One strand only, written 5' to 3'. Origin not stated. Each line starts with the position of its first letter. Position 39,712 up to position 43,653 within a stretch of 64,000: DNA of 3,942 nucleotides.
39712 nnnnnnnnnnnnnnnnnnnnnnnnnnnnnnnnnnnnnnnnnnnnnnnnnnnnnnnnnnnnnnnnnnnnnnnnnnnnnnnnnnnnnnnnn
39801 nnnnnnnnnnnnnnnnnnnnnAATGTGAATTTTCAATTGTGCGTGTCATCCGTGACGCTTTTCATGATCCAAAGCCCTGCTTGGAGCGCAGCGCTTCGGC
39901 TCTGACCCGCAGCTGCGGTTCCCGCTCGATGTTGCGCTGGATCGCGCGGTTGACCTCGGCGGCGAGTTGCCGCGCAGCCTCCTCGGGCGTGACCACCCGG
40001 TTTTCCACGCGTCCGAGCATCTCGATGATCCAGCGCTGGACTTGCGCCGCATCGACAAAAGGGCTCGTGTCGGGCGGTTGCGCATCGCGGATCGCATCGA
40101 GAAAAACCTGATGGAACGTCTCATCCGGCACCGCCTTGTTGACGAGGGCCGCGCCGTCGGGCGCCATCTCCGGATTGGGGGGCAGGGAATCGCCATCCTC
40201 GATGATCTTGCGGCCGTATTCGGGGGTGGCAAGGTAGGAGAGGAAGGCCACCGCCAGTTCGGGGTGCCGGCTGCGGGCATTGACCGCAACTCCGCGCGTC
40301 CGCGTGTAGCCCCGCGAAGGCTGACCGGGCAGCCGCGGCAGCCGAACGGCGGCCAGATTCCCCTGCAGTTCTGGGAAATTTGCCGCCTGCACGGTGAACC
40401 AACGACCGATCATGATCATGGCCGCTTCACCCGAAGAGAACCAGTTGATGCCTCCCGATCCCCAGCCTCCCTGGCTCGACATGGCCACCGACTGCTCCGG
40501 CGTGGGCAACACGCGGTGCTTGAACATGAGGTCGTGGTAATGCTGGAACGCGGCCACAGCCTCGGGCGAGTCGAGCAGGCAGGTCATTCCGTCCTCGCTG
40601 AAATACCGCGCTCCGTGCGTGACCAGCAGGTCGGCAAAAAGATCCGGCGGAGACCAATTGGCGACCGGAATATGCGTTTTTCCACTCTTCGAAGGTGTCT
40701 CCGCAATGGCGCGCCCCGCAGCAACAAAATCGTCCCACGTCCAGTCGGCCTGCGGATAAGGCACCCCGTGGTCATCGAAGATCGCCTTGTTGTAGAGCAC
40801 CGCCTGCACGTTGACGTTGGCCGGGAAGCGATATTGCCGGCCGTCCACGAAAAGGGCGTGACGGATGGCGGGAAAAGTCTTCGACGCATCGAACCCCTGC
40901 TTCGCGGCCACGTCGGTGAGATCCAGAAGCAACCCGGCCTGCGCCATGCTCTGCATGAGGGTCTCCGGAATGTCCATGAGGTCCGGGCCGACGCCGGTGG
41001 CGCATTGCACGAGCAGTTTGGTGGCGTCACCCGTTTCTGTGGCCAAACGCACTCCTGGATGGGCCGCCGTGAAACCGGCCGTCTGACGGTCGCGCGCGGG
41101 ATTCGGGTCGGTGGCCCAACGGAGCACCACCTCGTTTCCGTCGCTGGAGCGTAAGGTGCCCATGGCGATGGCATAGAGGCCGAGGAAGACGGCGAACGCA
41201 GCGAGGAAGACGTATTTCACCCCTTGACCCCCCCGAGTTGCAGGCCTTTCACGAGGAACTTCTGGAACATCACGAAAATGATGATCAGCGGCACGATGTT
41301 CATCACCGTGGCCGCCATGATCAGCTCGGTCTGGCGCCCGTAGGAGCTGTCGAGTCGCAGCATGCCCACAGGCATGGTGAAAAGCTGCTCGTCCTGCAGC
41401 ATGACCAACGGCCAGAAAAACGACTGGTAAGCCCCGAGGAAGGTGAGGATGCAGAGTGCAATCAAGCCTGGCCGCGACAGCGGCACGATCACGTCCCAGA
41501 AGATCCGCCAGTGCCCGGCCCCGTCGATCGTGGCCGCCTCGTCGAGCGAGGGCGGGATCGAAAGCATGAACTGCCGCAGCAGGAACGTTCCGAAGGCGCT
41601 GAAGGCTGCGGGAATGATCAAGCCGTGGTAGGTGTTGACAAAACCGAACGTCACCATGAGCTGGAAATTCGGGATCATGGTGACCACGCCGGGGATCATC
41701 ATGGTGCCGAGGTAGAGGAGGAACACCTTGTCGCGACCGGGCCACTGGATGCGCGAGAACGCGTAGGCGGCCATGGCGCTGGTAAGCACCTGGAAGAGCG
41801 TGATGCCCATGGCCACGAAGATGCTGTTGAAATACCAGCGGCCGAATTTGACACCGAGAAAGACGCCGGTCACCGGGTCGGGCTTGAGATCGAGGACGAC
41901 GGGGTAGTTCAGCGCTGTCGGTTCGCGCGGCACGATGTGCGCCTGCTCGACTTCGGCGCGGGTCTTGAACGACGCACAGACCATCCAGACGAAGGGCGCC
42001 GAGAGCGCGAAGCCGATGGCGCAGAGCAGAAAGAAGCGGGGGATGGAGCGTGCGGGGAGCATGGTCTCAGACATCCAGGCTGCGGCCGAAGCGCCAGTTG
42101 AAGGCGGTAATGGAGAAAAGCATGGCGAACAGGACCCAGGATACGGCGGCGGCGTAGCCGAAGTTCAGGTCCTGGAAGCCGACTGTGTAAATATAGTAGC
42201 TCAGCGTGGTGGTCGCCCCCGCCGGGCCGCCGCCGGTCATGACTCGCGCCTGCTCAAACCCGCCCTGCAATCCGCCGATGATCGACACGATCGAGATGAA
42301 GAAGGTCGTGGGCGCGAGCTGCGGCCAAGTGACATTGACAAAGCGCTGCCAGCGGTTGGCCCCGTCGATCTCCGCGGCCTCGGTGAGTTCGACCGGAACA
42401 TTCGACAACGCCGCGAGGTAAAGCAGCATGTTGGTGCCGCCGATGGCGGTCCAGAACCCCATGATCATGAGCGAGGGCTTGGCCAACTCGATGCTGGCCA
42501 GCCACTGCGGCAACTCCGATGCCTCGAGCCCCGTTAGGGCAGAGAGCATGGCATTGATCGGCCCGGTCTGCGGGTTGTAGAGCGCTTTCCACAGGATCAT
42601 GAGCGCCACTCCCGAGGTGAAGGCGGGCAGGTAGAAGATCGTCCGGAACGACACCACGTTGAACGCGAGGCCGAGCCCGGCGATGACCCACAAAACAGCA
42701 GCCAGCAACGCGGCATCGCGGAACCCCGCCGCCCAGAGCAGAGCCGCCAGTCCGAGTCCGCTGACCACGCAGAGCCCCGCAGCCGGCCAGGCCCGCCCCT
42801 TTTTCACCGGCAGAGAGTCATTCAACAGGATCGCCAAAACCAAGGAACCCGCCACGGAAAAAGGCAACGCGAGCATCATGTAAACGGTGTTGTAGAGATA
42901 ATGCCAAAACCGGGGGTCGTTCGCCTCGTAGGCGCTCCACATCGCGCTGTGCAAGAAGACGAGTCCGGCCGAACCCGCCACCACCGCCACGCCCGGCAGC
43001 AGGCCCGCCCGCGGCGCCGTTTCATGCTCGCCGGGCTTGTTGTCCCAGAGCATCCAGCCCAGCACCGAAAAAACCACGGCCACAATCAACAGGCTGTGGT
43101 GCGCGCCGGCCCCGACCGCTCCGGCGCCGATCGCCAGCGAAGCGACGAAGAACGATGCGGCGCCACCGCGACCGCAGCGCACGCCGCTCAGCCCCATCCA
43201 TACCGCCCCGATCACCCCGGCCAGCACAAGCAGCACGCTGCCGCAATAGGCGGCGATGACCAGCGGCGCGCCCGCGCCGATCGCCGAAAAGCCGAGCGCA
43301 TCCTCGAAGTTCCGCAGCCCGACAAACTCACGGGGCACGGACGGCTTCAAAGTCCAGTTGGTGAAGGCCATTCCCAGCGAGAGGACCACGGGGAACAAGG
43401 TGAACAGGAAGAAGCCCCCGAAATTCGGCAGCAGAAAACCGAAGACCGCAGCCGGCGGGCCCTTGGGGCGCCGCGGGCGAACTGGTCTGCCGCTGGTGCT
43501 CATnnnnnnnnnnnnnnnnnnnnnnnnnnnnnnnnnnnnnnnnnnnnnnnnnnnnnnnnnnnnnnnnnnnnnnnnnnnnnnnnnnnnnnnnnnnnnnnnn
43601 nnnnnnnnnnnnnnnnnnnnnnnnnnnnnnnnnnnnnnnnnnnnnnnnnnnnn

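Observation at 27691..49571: ~22-kb, 13-gene co-directional block that reads like an outside-to-inside glycan utilisation pathway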

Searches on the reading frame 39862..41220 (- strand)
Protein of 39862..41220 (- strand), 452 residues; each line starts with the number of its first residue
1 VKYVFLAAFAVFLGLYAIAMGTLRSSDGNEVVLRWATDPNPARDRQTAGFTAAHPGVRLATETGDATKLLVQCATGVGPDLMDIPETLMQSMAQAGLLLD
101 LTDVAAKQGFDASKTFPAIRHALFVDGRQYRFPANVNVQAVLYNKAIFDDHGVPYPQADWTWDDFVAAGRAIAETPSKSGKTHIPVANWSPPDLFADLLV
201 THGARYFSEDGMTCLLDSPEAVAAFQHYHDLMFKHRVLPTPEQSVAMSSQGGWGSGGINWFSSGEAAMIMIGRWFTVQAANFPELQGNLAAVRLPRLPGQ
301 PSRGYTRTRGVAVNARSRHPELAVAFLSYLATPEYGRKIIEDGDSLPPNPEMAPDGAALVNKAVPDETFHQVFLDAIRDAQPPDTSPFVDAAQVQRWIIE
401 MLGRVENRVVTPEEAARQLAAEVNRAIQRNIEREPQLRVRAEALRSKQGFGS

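Call 4: search_protein_families(library=pfam, proteins=[window:39862-41220:-], max_evalue=0.01)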
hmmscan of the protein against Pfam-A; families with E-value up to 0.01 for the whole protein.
window:39862-41220:- (452 aa): 3 families
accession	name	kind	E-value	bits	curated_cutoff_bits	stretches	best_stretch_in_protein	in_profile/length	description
PF01547.30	SBP_bac_1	-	1.5e-33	117.5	26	1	48-335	15-305/307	Bacterial extracellular solute-binding protein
PF13416.11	SBP_bac_8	-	1.1e-26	94.7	27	1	50-355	6-268/279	Bacterial extracellular solute-binding protein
PF13531.11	SBP_bac_11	-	9.6e-07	29.2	25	0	277-341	163-222/227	Bacterial extracellular solute-binding protein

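Call 20: search_protein_families(library=ncbifam, proteins=[window:39862-41220:-], max_evalue=0.001)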
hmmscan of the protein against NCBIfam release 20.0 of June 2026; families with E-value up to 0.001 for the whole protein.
window:39862-41220:- (452 aa): 2 families
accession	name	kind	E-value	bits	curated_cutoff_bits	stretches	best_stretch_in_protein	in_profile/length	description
NF007011.0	PRK09474.1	equivalog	2.5e-11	43.1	291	1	60-334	62-314/396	maltose/maltodextrin ABC transporter substrate-binding protein MalE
NF053763.1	ABCarbgalBndGanS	equivalog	7.8e-09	34.8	700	1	68-160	81-169/420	galactooligosaccharide ABC transporter substrate-binding protein GanS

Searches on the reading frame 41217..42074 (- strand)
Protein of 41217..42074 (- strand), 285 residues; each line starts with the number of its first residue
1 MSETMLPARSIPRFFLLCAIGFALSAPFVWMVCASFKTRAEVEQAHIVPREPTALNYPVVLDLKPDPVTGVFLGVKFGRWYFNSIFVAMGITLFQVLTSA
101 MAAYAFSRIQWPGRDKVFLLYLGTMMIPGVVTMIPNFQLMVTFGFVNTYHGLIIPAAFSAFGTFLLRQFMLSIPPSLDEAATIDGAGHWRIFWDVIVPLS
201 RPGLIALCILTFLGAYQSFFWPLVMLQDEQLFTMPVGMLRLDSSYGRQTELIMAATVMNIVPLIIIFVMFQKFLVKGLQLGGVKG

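Call 4: search_protein_families(library=pfam, proteins=[window:41217-42074:-], max_evalue=0.01)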
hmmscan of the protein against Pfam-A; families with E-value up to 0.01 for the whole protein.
window:41217-42074:- (285 aa): 1 family
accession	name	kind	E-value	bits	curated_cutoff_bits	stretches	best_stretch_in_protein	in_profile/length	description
PF00528.27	BPD_transp_1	-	3.7e-15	56.6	26.4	1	101-276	7-180/184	Binding-protein-dependent transport system inner membrane component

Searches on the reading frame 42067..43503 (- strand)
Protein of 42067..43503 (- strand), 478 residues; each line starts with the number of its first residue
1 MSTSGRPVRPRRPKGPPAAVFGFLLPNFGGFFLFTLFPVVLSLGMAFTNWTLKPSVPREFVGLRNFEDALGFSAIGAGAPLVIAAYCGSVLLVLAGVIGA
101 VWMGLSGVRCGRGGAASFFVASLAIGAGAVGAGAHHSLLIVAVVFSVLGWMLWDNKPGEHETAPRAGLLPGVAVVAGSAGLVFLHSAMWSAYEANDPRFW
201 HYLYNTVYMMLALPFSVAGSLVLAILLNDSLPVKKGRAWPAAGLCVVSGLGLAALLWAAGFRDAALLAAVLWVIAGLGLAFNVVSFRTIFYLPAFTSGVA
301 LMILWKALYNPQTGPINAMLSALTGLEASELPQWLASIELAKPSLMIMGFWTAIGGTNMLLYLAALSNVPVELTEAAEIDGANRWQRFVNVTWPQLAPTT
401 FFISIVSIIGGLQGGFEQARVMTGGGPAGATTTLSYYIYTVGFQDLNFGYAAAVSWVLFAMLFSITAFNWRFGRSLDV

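Call 4: search_protein_families(library=pfam, proteins=[window:42067-43503:-], max_evalue=0.01)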
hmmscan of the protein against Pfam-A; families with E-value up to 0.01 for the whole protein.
window:42067-43503:- (478 aa): 1 family
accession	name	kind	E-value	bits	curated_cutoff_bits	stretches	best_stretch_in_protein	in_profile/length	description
PF00528.27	BPD_transp_1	-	2.7e-09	37.5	26.4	1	287-465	25-171/184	Binding-protein-dependent transport system inner membrane component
